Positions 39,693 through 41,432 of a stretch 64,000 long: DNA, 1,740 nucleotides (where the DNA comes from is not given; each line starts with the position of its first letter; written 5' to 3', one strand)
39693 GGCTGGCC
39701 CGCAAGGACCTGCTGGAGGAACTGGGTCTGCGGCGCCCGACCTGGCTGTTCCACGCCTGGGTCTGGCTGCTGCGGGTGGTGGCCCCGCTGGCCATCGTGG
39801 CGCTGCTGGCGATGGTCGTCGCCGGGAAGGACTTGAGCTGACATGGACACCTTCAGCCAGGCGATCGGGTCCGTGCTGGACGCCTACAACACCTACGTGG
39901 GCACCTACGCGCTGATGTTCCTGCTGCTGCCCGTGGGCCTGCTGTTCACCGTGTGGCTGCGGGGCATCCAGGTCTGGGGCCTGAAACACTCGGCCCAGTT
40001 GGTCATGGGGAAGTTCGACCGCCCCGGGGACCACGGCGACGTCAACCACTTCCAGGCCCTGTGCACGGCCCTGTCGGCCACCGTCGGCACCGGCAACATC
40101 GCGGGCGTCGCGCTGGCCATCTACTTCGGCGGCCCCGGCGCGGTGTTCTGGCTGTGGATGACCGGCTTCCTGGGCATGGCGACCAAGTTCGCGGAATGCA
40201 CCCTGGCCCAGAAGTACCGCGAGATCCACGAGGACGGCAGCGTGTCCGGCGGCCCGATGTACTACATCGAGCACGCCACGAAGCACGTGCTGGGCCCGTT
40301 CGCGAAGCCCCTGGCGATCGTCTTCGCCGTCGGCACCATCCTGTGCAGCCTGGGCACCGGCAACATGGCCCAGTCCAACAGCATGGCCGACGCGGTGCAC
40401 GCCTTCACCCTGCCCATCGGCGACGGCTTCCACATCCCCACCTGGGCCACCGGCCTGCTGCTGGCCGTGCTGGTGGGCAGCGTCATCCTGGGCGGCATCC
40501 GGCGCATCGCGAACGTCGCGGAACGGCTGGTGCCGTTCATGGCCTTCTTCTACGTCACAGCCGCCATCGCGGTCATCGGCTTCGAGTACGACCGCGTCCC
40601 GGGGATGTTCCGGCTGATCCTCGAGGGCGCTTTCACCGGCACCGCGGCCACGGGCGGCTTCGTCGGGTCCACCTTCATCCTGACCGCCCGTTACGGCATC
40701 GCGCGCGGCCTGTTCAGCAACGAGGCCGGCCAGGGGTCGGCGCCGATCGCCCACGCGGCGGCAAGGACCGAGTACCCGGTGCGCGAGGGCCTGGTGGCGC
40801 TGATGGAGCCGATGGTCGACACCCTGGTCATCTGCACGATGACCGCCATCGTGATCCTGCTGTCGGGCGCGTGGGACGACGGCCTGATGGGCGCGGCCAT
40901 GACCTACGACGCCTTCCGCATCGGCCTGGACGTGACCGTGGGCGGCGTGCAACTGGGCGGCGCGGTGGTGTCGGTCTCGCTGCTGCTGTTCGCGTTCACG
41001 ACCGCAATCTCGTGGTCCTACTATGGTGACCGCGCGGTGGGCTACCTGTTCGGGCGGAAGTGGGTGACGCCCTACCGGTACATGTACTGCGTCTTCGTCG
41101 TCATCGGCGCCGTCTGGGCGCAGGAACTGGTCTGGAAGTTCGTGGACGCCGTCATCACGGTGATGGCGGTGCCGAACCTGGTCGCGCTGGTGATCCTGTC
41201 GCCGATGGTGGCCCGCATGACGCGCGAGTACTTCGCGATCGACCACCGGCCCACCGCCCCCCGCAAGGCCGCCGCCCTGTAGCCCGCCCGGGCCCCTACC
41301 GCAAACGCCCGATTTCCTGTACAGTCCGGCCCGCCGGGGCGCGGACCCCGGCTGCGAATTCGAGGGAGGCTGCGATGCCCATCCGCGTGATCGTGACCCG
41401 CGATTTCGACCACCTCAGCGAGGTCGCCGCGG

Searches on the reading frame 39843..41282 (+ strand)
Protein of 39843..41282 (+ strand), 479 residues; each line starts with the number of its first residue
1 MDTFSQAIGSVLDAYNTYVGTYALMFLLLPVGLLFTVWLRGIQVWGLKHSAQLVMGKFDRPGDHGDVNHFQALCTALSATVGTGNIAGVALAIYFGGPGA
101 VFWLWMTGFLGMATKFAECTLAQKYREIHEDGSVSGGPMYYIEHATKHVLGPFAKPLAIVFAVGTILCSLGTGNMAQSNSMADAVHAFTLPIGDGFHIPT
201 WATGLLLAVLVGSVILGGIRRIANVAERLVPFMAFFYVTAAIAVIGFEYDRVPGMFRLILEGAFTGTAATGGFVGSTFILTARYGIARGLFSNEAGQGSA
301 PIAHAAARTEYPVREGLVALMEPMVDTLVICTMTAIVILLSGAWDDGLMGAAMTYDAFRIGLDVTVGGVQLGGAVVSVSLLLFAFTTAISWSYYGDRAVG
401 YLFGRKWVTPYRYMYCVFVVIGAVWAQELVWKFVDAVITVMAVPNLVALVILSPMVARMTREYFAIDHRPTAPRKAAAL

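Call 65: find_encoding_contigs(protein=window:39843-41282:+, flank=2000, max_places=6)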
Protein window:39843-41282:+ (479 aa): 3 contigs read that carry it; 1 place shown.
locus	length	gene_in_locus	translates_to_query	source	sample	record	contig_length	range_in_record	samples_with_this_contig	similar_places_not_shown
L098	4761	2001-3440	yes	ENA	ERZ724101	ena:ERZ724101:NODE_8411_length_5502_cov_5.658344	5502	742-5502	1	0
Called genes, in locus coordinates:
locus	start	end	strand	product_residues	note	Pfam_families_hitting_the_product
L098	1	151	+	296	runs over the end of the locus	?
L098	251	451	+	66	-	-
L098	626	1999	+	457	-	PF00209:SNF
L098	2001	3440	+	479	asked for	PF01235:Na_Ala_symp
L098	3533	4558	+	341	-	PF01182:Glucosamine_iso (weak)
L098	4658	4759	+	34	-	?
